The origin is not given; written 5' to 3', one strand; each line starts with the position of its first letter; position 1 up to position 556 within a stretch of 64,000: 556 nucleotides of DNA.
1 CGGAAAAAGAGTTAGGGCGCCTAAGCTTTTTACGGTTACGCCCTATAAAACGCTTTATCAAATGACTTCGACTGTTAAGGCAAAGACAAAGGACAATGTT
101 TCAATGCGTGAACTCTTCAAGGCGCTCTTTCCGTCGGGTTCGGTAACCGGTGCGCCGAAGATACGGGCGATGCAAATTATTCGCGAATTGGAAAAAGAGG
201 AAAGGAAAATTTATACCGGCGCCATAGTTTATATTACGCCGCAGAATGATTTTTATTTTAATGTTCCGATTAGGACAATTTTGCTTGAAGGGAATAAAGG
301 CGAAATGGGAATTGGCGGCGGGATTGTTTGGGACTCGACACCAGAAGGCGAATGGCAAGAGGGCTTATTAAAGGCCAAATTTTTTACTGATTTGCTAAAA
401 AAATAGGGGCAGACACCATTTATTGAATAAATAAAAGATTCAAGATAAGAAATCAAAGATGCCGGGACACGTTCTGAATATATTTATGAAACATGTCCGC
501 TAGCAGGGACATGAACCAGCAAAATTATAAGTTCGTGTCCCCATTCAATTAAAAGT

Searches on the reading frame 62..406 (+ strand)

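Call 52: search_protein_families(library=pfam, proteins=[window:62-406:+], max_evalue=0.001)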
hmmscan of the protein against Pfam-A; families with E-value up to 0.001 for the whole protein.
window:62-406:+ (114 aa): 1 family
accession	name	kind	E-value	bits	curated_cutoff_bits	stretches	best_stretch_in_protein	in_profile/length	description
PF00425.24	Chorismate_bind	-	4.1e-38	131.8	27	1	1-104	154-257/257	chorismate binding enzyme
